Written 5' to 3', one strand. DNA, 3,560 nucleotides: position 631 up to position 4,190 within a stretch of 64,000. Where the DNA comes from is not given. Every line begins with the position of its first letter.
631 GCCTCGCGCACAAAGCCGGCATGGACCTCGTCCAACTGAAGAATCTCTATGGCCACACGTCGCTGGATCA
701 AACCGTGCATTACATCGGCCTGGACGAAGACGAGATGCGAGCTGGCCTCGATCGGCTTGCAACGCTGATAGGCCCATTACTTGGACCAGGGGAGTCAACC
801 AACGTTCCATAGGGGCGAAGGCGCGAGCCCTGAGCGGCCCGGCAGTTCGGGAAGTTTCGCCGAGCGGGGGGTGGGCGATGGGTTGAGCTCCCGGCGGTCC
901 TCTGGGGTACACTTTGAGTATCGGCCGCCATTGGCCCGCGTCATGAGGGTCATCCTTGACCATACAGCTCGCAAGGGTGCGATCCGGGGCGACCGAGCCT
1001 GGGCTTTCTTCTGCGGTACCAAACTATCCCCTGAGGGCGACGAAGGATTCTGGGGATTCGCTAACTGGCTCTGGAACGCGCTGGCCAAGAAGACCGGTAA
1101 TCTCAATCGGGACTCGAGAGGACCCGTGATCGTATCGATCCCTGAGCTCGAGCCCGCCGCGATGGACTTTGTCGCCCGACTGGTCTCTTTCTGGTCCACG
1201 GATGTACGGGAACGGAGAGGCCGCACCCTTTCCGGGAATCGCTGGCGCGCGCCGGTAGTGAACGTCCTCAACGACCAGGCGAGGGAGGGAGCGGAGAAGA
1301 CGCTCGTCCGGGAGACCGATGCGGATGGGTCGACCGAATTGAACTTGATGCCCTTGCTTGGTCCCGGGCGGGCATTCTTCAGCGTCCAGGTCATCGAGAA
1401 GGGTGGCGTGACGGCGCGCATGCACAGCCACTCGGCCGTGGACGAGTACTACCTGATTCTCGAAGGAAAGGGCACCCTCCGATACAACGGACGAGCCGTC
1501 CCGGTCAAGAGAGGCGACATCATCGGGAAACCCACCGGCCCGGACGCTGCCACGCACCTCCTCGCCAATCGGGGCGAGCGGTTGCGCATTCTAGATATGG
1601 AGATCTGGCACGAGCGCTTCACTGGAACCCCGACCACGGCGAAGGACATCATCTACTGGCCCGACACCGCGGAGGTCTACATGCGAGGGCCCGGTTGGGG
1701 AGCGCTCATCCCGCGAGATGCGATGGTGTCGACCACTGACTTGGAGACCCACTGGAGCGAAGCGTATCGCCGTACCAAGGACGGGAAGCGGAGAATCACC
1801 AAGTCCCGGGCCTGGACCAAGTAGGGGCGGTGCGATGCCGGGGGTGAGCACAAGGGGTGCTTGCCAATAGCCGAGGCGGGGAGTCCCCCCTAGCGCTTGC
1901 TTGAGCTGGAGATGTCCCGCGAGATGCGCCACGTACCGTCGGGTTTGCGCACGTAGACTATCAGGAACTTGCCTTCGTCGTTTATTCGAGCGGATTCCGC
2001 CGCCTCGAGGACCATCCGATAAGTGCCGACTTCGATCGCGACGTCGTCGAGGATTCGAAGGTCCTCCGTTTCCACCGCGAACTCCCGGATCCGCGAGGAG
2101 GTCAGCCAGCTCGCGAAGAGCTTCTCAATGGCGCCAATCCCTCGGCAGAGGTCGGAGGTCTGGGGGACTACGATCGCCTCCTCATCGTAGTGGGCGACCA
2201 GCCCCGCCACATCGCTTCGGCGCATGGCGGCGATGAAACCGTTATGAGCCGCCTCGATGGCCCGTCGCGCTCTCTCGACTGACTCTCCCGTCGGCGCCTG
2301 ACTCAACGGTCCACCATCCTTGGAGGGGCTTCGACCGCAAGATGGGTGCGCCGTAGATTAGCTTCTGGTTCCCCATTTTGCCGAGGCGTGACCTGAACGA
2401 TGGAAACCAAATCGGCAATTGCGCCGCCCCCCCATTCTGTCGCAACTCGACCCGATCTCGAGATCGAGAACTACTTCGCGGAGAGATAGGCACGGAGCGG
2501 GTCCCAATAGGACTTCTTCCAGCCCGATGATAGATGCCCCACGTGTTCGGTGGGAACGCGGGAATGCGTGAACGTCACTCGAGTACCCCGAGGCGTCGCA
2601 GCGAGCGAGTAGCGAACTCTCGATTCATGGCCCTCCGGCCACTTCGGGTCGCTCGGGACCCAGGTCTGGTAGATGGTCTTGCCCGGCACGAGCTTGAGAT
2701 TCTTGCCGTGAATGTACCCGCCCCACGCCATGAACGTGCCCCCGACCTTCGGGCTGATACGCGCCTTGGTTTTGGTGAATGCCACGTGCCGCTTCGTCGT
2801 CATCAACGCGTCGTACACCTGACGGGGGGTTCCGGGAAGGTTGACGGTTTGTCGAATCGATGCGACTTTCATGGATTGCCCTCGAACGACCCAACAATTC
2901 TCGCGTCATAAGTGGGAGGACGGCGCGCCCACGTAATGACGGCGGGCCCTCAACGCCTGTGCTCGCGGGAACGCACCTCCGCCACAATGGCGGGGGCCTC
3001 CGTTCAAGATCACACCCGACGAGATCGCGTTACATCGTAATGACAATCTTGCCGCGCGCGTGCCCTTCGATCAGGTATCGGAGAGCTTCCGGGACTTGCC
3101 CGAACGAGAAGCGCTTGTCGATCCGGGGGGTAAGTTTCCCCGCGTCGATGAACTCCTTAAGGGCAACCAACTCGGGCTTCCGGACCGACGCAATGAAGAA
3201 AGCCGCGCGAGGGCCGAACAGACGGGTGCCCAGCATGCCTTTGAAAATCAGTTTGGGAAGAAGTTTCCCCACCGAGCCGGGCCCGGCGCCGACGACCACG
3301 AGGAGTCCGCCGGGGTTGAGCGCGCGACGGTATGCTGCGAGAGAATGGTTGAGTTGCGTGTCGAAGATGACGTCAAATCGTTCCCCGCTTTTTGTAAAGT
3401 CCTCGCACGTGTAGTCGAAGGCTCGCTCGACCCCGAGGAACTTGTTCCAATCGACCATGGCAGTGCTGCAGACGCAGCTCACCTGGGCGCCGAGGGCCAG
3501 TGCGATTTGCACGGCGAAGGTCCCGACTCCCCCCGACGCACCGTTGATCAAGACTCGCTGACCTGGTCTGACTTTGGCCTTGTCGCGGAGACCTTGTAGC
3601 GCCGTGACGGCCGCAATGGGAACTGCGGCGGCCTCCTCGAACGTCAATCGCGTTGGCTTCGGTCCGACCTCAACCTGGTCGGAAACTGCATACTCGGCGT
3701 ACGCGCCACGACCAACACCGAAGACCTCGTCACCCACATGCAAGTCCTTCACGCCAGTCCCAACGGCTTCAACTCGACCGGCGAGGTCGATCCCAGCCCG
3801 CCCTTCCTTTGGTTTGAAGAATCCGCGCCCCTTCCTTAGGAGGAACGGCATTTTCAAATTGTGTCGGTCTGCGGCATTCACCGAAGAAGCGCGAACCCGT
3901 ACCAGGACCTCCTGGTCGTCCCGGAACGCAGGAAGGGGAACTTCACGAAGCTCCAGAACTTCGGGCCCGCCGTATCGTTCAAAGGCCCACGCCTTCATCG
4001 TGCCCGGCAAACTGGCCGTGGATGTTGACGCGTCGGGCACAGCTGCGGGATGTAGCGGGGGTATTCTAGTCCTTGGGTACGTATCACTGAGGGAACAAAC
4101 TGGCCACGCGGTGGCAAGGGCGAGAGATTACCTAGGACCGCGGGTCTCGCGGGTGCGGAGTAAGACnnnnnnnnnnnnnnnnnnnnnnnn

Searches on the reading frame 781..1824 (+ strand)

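Call 67: search_protein_families(library=pfam, proteins=[window:781-1824:+], max_evalue=0.00001)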
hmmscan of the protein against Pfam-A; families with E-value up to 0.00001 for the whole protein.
window:781-1824:+ (347 aa): 1 family
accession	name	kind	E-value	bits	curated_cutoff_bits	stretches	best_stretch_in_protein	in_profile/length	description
PF07883.17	Cupin_2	-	1.2e-10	41.3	27.2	1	202-272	2-68/70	Cupin domain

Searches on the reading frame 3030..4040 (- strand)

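Call 67: search_protein_families(library=pfam, proteins=[window:3030-4040:-], max_evalue=0.00001)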
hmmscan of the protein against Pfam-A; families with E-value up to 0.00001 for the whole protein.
window:3030-4040:- (336 aa): 3 families
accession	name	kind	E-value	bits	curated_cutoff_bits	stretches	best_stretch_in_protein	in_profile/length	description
PF13602.12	ADH_zinc_N_2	-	8.4e-22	79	27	1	202-334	1-134/134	Zinc-binding dehydrogenase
PF00107.32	ADH_zinc_N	-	4.5e-12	46.5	31.8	1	171-267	1-105/129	Zinc-binding dehydrogenase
PF08240.17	ADH_N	-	5e-12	46.4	23.5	1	42-129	2-103/104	Alcohol dehydrogenase GroES-like domain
